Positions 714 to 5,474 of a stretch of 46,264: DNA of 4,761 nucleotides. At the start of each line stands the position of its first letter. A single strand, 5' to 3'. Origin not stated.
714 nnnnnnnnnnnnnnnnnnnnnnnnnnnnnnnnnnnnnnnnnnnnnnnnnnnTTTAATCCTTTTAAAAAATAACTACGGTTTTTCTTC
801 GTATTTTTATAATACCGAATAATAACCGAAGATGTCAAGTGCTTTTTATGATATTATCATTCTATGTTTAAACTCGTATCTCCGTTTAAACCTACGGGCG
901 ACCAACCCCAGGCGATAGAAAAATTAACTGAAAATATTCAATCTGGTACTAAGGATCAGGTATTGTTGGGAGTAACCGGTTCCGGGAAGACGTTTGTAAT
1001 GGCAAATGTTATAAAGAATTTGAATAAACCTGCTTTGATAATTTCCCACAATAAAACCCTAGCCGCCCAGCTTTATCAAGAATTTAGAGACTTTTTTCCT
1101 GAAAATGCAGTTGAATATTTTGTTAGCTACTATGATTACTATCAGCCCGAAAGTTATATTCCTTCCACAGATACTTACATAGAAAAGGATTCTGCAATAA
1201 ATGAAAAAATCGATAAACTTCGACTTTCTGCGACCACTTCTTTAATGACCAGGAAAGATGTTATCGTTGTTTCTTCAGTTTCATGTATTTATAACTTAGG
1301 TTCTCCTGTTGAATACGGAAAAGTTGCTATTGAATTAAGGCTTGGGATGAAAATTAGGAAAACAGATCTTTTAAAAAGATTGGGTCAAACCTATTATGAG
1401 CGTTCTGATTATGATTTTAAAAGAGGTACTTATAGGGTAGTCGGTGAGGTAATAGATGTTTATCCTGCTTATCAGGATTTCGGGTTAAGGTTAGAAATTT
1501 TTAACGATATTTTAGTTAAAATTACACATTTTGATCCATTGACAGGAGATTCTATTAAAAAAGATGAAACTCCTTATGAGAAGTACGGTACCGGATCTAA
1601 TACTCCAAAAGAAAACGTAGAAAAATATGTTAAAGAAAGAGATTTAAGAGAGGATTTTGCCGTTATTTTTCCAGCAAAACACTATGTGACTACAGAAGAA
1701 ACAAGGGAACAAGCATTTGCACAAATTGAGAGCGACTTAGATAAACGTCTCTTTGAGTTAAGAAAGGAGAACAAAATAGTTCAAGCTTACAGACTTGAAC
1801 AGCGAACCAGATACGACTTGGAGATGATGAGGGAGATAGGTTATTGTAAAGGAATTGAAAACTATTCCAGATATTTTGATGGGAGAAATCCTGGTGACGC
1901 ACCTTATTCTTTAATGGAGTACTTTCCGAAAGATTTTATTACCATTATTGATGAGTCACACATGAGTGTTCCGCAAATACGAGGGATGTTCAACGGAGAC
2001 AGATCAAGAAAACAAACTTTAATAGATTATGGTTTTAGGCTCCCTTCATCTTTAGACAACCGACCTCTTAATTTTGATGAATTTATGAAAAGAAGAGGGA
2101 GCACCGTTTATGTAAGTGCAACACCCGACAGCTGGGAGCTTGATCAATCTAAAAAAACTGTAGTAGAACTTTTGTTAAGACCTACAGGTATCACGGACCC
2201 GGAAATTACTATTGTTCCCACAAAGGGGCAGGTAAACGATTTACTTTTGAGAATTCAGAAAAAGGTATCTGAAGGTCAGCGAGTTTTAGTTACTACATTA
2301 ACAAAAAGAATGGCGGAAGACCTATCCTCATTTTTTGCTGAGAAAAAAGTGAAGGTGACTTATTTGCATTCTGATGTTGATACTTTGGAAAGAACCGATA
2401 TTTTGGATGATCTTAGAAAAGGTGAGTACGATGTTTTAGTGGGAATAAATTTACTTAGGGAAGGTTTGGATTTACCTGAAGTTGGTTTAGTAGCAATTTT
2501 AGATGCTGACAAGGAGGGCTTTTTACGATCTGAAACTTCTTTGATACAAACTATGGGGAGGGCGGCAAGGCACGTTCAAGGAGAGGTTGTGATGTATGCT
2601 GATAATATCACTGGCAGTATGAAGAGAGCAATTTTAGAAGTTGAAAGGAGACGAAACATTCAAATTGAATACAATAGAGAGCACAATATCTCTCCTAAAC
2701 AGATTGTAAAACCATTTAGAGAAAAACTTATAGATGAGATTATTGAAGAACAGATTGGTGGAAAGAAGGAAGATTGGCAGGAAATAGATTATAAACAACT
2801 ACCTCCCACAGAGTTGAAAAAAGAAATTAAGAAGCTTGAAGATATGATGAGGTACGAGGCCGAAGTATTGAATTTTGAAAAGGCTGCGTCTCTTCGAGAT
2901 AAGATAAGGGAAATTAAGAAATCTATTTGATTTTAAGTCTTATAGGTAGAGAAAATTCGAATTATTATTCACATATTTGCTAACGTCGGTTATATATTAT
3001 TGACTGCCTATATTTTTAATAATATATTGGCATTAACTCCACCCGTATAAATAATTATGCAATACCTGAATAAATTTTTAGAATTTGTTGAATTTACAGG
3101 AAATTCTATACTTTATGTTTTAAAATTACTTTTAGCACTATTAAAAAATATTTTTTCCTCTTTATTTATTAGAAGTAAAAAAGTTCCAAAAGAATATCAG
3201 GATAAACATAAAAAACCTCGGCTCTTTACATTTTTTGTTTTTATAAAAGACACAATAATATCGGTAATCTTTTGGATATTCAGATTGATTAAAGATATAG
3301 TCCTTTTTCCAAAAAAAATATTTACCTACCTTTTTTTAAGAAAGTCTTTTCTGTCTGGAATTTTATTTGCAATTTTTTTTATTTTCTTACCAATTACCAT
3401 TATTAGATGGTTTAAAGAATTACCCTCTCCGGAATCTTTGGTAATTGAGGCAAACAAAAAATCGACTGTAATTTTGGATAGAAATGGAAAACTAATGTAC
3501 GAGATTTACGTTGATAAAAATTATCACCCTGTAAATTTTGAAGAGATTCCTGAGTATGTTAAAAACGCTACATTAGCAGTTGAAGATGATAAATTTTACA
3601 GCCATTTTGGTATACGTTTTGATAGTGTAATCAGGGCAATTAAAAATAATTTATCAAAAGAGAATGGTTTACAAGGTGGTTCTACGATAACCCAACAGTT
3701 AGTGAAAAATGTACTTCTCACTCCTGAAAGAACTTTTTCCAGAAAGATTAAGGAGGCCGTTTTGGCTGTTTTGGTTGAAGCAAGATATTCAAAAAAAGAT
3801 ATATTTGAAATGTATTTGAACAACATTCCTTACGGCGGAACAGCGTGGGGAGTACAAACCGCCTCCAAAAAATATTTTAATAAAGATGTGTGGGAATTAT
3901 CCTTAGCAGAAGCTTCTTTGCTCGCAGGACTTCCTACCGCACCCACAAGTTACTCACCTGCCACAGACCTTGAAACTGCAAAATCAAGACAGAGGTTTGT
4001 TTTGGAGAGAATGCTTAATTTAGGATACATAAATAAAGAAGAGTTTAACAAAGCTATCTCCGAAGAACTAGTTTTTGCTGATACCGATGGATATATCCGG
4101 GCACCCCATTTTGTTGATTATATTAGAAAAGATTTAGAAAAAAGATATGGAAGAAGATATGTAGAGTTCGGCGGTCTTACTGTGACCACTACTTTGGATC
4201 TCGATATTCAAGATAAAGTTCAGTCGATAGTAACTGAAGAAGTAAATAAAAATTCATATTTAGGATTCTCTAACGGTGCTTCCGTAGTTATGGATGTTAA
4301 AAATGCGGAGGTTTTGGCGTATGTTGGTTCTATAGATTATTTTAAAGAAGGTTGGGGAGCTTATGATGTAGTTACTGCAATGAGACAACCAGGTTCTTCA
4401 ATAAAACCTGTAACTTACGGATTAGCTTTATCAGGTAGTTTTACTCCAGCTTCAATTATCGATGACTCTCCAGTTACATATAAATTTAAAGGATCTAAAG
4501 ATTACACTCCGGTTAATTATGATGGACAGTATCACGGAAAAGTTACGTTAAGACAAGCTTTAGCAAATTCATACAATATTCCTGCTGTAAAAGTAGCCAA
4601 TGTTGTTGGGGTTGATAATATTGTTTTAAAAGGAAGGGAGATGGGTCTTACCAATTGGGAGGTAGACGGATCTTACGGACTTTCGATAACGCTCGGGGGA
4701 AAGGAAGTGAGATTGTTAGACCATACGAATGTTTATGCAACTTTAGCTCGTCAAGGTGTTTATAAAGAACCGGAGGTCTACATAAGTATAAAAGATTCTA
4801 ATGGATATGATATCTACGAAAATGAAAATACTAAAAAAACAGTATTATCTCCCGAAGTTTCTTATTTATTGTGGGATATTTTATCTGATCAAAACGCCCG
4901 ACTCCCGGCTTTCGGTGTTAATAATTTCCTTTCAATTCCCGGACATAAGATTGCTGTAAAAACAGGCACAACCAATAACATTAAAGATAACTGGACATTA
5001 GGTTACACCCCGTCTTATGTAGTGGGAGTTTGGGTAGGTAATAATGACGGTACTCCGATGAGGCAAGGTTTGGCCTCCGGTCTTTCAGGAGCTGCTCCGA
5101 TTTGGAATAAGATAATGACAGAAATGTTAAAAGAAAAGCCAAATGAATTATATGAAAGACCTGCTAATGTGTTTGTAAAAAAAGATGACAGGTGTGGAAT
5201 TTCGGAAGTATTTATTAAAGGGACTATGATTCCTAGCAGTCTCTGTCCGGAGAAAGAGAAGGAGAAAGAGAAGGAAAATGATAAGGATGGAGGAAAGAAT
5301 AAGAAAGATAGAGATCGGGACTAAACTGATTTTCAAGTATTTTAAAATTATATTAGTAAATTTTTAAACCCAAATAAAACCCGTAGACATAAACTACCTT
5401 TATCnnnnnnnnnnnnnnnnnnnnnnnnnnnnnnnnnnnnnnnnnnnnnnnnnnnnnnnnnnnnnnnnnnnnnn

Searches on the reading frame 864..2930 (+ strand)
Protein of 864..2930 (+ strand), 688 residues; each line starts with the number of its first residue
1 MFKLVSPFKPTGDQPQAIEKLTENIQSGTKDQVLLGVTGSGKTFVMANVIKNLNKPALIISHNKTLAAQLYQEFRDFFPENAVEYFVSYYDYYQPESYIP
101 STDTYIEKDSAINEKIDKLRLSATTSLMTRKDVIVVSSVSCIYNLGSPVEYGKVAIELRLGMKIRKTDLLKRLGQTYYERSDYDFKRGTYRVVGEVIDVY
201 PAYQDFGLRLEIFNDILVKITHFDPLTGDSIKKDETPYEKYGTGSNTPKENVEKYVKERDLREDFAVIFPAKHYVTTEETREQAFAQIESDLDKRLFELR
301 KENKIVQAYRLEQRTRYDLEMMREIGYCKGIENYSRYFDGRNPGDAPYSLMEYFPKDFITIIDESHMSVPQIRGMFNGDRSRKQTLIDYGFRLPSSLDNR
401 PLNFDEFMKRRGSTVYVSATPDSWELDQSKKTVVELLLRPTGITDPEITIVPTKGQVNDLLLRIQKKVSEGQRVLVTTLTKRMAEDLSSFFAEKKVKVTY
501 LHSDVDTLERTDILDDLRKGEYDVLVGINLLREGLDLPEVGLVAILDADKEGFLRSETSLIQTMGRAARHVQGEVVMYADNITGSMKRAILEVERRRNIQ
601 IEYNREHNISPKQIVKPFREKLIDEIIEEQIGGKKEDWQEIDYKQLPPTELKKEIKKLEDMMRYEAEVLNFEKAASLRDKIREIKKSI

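Call 6: search_protein_families(library=pfam, proteins=[window:864-2930:+])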
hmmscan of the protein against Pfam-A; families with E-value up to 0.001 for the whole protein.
window:864-2930:+ (688 aa): 6 families
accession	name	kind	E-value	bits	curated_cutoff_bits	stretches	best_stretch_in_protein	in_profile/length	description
PF00271.37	Helicase_C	-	1.6e-21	77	23.5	1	462-570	7-109/110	Helicase conserved C-terminal domain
PF17757.6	UvrB_inter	-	4.4e-21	75.2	22.9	1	156-233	1-79/91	UvrB interaction domain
PF12344.14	UvrB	-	2.5e-20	72.5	27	1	577-618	1-42/43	Ultra-violet resistance protein B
PF04851.21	ResIII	-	4.1e-14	53.2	22.5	1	9-89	3-84/164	Type III restriction enzyme, res subunit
PF00270.35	DEAD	-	4.9e-08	33.3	26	1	13-82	3-73/167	DEAD/DEAH box helicase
PF02151.25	UVR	-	3.5e-07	30.2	21.5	1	652-686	1-35/36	UvrB/uvrC motif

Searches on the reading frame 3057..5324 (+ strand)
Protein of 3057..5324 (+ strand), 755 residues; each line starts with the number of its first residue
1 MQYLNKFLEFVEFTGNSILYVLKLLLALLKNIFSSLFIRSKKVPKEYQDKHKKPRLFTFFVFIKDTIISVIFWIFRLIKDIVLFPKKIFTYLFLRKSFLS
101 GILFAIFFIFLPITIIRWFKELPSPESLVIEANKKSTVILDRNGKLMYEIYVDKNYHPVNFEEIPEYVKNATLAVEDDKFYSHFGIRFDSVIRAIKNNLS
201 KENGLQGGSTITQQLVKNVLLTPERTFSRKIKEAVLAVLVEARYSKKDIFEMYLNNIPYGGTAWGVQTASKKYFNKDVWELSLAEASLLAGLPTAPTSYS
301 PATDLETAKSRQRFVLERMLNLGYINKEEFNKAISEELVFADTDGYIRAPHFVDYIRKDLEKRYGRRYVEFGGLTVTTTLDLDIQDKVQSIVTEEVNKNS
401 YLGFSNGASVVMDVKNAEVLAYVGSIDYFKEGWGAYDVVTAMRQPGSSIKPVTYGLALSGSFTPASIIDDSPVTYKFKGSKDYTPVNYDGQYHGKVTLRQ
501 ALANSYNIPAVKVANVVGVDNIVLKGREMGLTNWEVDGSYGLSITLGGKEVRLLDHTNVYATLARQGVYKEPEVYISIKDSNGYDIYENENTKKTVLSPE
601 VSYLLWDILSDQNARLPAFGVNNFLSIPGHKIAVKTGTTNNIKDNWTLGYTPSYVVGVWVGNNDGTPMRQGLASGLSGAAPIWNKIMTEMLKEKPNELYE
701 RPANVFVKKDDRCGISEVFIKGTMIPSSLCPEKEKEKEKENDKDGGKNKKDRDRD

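Call 6: search_protein_families(library=pfam, proteins=[window:3057-5324:+])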
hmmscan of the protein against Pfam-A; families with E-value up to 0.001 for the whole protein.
window:3057-5324:+ (755 aa): 2 families
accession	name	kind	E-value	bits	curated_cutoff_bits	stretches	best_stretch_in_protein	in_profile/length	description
PF00912.28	Transgly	-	1.3e-62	210.8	27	1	144-319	2-177/178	Transglycosylase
PF00905.27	Transpeptidase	-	3.4e-24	86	22.1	1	407-687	1-298/299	Penicillin binding protein transpeptidase domain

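Call 34: search_protein_families(library=ncbifam, proteins=[window:3057-5324:+], max_evalue=0.00001)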
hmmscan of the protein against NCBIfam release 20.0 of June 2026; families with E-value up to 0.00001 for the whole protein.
window:3057-5324:+ (755 aa): 14 families
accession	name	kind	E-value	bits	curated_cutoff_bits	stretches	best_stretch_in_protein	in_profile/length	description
TIGR02074.1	PBP_1a_fam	subfamily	4e-161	537.4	508.75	1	158-692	4-534/535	PBP1A family penicillin-binding protein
TIGR02073.1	PBP_1c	equivalog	1.6e-141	473.3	494.2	1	132-705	7-555/728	penicillin-binding protein 1C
NF051885.1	tranpepglycosPbpC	equivalog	2.1e-124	416.5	900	1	120-704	40-607/632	multimodular transpeptidase-transglycosylase PbpC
TIGR02071.1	PBP_1b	equivalog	3.7e-103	346.1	717.75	1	155-693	146-685/729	penicillin-binding protein 1B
NF038276.1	strep_PBP2A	exception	6.3e-83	279.2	1100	1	130-667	71-613/716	penicillin-binding protein PBP2A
NF008414.0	PRK11240.1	equivalog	3.4e-82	276.7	1121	1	128-698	34-572/774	peptidoglycan glycosyltransferase PbpC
NF008643.0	PRK11636.1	equivalog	1.7e-81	274.7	1263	3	143-396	54-307/850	peptidoglycan glycosyltransferase/peptidoglycan DD-transpeptidase MrcA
NF011423.0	PRK14850.1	equivalog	8.3e-77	259.2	1275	1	161-707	162-707/764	penicillin-binding protein 1b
NF007061.0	PRK09506.1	equivalog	8.8e-77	258.6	1120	1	162-751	217-811/825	bifunctional glycosyl transferase/transpeptidase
NF038272.1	strep_PBP1A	exception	1e-74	252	1075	1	121-644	36-564/658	penicillin-binding protein PBP1A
NF038274.1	strep_PBP1B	exception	1.9e-65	221.6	1225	2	122-332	46-272/745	penicillin-binding protein PBP1B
TIGR02070.1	mono_pep_trsgly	equivalog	4.9e-45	153.8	182.65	1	106-322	12-221/224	monofunctional biosynthetic peptidoglycan transglycosylase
NF010008.0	PRK13481.1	equivalog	2.7e-37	128.5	270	1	158-336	82-266/269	glycosyltransferase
TIGR03423.1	pbp2_mrdA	equivalog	3.2e-15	55.7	455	1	440-531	302-390/593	penicillin-binding protein 2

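Call 39: search_solved_structures(query=window:3057-5324:+, show_alignments=1)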
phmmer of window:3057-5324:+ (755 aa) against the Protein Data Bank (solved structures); distinct sequences matched with E-value up to 0.001: 54.
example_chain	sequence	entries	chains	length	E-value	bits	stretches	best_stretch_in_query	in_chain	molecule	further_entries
4oon_A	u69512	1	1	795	8.5e-77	262.1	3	140-392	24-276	Penicillin-binding protein 1A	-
3udf_A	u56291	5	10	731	5.4e-75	256.2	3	151-386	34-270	Penicillin-binding protein 1a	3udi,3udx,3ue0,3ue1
5u2g_A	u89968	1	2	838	4e-71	243.4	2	120-408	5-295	Penicillin-binding protein 1A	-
7u4h_A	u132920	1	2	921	6.3e-65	222.9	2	134-331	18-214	Penicillin-binding protein 1A (Pbp1a)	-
5fgz_A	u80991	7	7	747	6.8e-56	193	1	164-736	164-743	Penicillin-binding protein 1B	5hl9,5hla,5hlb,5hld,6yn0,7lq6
3fwl_A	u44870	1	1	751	6.9e-56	193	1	164-736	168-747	Penicillin-binding protein 1B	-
3vma_A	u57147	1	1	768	7.4e-56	192.9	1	164-736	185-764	Penicillin-binding protein 1B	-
3zg7_B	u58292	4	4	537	1.5e-52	182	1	240-688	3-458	PENICILLIN-BINDING PROTEIN 4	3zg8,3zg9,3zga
3dwk_A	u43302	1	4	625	1.2e-50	175.7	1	139-665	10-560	Penicillin-binding protein 2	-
2olu_A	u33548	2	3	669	1.2e-50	175.7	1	138-665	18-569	Penicillin-binding protein 2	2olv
2oqo_A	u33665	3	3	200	2.5e-50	174.6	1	141-335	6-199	Penicillin-binding protein 1A (PBP-1a) (PBP1a) | Penicillin-insensitive transglycosylase | Penicillin-binding protein 1A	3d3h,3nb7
3nb6_A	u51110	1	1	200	4.7e-50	173.7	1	141-335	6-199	Penicillin-binding protein 1A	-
7zuh_AAA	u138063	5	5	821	1.1e-48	169.2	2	80-332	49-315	Penicillin-binding protein 1b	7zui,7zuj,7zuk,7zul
2jch_A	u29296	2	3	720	1.4e-46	162.2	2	365-671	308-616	PENICILLIN-BINDING PROTEIN 1B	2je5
5zzk_A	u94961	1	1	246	2.5e-29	105.2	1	159-336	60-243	Monofunctional glycosyltransferase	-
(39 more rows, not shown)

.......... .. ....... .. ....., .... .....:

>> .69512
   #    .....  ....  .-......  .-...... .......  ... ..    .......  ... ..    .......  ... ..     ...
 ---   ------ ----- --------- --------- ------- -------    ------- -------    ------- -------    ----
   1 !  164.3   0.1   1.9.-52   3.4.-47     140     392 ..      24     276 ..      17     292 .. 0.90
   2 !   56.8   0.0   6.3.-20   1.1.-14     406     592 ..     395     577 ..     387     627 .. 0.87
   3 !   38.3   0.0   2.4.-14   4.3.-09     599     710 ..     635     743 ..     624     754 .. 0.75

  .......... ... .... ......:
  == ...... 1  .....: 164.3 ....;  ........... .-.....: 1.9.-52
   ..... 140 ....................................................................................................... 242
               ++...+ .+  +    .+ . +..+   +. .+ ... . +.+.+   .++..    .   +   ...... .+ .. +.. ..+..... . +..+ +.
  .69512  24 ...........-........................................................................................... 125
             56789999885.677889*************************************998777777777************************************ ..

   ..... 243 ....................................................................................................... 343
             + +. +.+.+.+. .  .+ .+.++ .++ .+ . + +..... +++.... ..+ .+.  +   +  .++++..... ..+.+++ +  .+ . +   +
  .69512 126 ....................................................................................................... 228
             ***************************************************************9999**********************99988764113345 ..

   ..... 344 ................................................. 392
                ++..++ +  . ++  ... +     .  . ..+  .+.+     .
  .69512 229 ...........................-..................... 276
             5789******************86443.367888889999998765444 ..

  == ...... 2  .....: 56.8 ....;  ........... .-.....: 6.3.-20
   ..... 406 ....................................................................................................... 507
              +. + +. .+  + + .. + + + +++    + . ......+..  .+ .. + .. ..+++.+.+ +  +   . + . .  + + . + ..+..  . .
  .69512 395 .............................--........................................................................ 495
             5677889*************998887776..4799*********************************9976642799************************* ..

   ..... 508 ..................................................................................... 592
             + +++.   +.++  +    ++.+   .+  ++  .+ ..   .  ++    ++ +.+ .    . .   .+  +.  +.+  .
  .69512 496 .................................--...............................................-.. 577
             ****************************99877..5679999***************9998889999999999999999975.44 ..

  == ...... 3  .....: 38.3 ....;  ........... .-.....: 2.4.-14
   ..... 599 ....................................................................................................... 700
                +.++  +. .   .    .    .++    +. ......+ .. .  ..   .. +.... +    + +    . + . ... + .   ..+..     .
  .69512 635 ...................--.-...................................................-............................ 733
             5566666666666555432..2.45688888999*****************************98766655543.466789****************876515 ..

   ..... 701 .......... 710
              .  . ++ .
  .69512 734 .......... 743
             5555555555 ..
